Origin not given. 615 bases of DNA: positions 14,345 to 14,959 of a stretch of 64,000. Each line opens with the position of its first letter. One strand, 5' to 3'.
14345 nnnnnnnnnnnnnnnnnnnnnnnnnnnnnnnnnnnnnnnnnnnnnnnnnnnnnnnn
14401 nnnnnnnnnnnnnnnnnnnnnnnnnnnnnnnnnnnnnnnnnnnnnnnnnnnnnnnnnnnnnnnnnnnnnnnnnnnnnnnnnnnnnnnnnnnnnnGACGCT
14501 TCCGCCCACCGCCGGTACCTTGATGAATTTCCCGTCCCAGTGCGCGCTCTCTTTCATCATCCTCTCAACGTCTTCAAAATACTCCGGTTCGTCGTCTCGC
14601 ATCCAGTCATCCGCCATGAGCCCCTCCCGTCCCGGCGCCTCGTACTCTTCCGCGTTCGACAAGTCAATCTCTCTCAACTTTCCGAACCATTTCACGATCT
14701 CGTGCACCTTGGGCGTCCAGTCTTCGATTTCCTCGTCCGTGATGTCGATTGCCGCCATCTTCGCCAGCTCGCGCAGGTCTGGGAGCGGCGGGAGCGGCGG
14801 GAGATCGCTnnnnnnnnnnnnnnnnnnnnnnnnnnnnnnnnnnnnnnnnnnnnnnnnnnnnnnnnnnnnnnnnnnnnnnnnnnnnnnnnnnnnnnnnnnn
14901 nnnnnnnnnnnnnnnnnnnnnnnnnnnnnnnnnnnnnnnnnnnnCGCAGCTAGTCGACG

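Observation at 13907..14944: GatC-like domain fused to an EMAPII/Trbp111-type tRNA-binding domain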

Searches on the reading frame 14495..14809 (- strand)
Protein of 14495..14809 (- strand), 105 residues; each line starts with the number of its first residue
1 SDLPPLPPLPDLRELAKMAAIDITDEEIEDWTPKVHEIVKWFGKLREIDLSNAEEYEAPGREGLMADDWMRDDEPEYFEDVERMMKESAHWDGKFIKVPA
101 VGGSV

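Call 23: find_homologous_proteins(query=A2, max_evalue=0.01)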
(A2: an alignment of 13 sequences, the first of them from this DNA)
Query A2 (13 sequences) (104 aa, profile of the alignment): 134 proteins with E <= 0.01 among 4696 candidates; the best 120 are listed.
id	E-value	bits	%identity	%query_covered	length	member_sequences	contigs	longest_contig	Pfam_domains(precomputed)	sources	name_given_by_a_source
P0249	1.9e-35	139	45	87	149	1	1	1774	PF02686.21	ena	-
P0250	2.7e-35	138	40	85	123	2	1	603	PF02686.21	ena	-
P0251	5.6e-34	134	37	81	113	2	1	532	PF02686.21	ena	-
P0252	8.0e-34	134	38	81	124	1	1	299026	PF02686.21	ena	-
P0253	1.1e-32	130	44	81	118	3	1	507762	PF02686.21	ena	-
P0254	7.4e-32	127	50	65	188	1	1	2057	PF02686.21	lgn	-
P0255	1.3e-28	117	100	85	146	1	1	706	PF02686.21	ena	-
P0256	1.5e-28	117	30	88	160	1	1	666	PF02686.21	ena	-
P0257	8.8e-22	95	42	88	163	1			PF02686.21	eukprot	eukprot:jgi/Tetstr1/436942/TSEL_025714.t1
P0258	1.7e-21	94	50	38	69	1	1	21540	PF02686.21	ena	-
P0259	2.7e-21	93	38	64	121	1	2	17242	-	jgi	jgi:hypothetical protein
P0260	1.8e-15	75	34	88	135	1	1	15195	PF02686.21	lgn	-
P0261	5.0e-14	70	32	87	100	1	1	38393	PF02686.21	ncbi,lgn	-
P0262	2.3e-13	68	33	87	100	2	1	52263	PF02686.21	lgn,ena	-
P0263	2.8e-13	68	30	95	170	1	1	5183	PF02686.21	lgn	-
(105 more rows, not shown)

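Call 25: find_encoding_contigs(protein=P0253, flank=5000, max_places=2)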
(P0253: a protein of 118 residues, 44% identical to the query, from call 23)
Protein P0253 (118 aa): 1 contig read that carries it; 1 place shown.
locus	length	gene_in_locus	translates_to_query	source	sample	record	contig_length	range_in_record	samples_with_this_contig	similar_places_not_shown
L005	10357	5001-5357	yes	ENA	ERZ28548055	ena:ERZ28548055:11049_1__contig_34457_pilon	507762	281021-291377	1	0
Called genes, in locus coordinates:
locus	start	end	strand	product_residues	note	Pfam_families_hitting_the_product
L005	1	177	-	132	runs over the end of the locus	PF00566:RabGAP-TBC, PF23436:RabGap-TBC_2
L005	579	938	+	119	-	-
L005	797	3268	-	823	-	PF00133:tRNA-synt_1, PF13603:tRNA-synt_1_2, PF08264:Anticodon_1, PF10458:Val_tRNA-synt_C (weak)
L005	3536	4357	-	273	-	PF00133:tRNA-synt_1, PF09334:tRNA-synt_1g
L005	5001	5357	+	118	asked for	PF02686:GatC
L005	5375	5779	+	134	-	PF01588:tRNA_bind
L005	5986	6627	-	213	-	-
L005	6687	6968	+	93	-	-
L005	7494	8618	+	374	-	PF00348:polyprenyl_synt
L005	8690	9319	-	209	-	PF18595:Nuf2_DHR10-like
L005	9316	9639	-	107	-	-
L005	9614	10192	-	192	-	PF03800:Nuf2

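Call 26: find_encoding_contigs(protein=P0252, flank=5000, max_places=2)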
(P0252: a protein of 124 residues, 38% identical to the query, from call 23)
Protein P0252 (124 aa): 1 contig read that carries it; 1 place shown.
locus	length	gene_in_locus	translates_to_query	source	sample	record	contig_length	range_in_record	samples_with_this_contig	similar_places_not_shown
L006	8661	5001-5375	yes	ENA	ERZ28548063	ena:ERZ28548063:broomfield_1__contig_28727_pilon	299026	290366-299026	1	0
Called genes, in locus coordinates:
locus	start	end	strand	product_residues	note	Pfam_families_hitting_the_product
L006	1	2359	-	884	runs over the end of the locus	PF00133:tRNA-synt_1, PF13603:tRNA-synt_1_2, PF08264:Anticodon_1, PF10458:Val_tRNA-synt_C (weak)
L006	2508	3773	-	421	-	PF13410:GST_C_2 (weak), PF00133:tRNA-synt_1, PF09334:tRNA-synt_1g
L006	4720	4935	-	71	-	-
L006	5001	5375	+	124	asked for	PF02686:GatC (weak)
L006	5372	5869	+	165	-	PF01588:tRNA_bind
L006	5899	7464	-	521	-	PF05383:La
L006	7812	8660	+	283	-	?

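Call 28: search_protein_families(library=pfam, proteins=[P0257, P0260, P0263], max_evalue=0.01)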
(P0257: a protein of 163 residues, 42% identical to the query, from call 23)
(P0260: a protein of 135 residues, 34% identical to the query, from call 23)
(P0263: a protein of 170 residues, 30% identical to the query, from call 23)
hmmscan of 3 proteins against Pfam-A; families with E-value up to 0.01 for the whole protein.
P0257 (163 aa): 1 family
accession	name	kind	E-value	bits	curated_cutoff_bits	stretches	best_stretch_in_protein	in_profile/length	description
PF02686.20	GatC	-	1e-13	51.7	23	1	82-154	1-66/66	Glu-tRNAGln amidotransferase C subunit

P0260 (135 aa): 1 family
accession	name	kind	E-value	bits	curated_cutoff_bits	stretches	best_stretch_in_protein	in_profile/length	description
PF02686.20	GatC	-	8.3e-15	55.2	23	1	50-126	1-66/66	Glu-tRNAGln amidotransferase C subunit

P0263 (170 aa): 1 family
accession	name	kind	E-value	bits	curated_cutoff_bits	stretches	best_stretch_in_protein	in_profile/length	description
PF02686.20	GatC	-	6.5e-15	55.5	23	1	81-157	1-66/66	Glu-tRNAGln amidotransferase C subunit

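Call 40: search_solved_structures(query=A2, max_evalue=1, show_alignments=2)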
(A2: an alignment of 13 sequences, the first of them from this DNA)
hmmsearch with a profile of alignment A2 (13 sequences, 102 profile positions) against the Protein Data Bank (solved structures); distinct sequences matched with E-value up to 1: 7.
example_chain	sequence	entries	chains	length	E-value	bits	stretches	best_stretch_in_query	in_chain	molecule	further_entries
3h0l_C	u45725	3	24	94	5.2e-12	49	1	13-98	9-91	Glutamyl-tRNA(Gln) amidotransferase subunit C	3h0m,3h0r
2df4_C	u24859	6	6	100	2.3e-06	30.9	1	10-100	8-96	Aspartyl/glutamyl-tRNA(Asn/Gln) amidotransferase subunit C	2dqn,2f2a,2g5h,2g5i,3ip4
4wj3_C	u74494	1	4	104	8.3e-06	29.1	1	9-98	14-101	Glutamyl-tRNA(Gln) amidotransferase subunit C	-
3al0_C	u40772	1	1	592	4.7e-05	26.7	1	13-99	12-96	Glutamyl-tRNA(Gln) amidotransferase subunit C,Linker,Glutamate--tRNA ligase 2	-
4fmz_A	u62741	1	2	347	0.047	17.1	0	6-32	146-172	Internalin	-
4fho_A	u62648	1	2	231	0.19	15.1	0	5-32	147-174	Internalin C2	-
3kfu_G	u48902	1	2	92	0.85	13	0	11-64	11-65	Glutamyl-tRNA(Gln) amidotransferase subunit C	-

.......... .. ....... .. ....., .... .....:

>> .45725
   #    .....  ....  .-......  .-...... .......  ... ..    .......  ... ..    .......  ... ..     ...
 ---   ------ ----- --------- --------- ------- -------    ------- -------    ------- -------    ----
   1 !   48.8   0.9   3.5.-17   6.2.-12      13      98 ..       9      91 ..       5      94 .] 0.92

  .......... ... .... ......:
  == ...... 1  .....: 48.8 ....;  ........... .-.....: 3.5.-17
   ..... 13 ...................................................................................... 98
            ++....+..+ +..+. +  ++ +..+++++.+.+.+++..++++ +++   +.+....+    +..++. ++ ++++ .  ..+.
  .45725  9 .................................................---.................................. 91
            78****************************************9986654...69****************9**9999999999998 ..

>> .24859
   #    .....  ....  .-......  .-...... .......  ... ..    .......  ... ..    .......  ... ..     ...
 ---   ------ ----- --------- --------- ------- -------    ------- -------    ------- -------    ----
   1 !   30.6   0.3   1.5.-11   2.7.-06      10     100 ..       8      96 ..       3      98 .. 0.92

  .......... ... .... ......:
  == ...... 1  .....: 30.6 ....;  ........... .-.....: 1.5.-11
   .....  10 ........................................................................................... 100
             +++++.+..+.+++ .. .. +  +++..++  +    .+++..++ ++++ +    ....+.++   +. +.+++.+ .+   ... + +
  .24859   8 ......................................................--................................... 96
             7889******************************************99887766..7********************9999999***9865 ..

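Call 66: predict_structure(alignment_id=A4)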
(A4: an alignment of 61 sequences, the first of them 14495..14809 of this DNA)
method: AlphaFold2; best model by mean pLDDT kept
length: 105 residues; sequences in the alignment: 61
mean_pLDDT: 81.3   pTM: 0.49
mean pLDDT of the five models: 81.3, 79.4, 78.6, 78.6, 77.3
residues with pLDDT >= 90: 41; 70-90: 35; 50-70: 26; < 50: 3
segments of 3 or more residues with pLDDT < 50: 103-105
pLDDT, mean of each block of 10 residues (from residue 1): 84 95 97 96 90 78 59 85 75 68 51
secondary structure, 60 per line:
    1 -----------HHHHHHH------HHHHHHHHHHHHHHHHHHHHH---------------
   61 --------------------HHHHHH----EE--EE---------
elements in order: H12-18 H25-45 H81-86

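Call 68: fold_search(model_id=the predicted structure, library=pdb)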
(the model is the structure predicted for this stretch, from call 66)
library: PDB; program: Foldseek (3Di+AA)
matches with E <= 10: 27; with E <= 0.001: 1
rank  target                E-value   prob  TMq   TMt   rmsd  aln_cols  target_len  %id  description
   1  9a62_B                9.4e-04  1.00  0.42  0.45   6.1        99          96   23  Integrative model of GATA-GATC by crosslinking MS and deep learning (released 2024-09-18)
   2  3h0l_C                5.9e-03  0.99  0.38  0.42   5.9        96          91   28  Structure of trna-dependent amidotransferase gatcab from aquifex aeolicus (released 2009-07-21)
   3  3al0_C                1.6e-02  0.92  0.37  0.11  15.6        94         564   20  Crystal structure of the glutamine transamidosome from Thermotoga maritima in the glutamylation state. (released 2010-09-29)
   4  2dqn_C                2.0e-02  0.97  0.40  0.41   6.1        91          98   19  Structure of tRNA-Dependent Amidotransferase GatCAB complexed with Asn (released 2006-07-18)
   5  2df4_C                2.6e-02  0.95  0.40  0.41   6.1        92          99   18  Structure of tRNA-Dependent Amidotransferase GatCAB complexed with Mn2+ (released 2006-07-18)
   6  4wj3_C                5.6e-02  0.90  0.42  0.45   5.9        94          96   18  Crystal structure of the asparagine transamidosome from Pseudomonas aeruginosa (released 2014-12-31)
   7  2f2a_C                9.2e-02  0.85  0.40  0.44   5.9        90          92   19  Structure of tRNA-Dependent Amidotransferase GatCAB complexed with Gln (released 2006-07-18)
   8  3kfu_G                1.4e-01  0.72  0.37  0.44   5.6        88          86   25  Crystal structure of the transamidosome (released 2010-08-25)
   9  3kfu_J                1.9e-01  0.60  0.35  0.41   5.7        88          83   24  Crystal structure of the transamidosome (released 2010-08-25)
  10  8bbj_D                4.2e+00  0.06  0.25  0.16  13.4        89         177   13  Secretagogin (mouse) in complex with its target peptide from Syntaxin-4 (released 2024-04-03)
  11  4n0h_F                5.2e+00  0.09  0.33  0.28   8.5        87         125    8  Crystal structure of S. cerevisiae mitochondrial GatFAB (released 2014-04-16)
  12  8ban_D                6.9e+00  0.23  0.20  0.09   0.7        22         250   32  Secretagogin (mouse) in complex with its target peptide from SNAP-25 (released 2024-04-03)
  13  4n0i_F                7.4e+00  0.07  0.33  0.28   9.5        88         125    8  Crystal structure of S. cerevisiae mitochondrial GatFAB in complex with glutamine (released 2014-04-16)
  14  8bav_C                7.9e+00  0.07  0.25  0.11   8.6        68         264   15  Secretagogin (human) in complex with its target peptide from SNAP-25 (released 2024-04-03)
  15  7qso_T                7.9e+00  0.06  0.19  0.23   7.4        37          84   19  Bovine complex I in lipid nanodisc, State 3 (Slack) (released 2022-05-25)
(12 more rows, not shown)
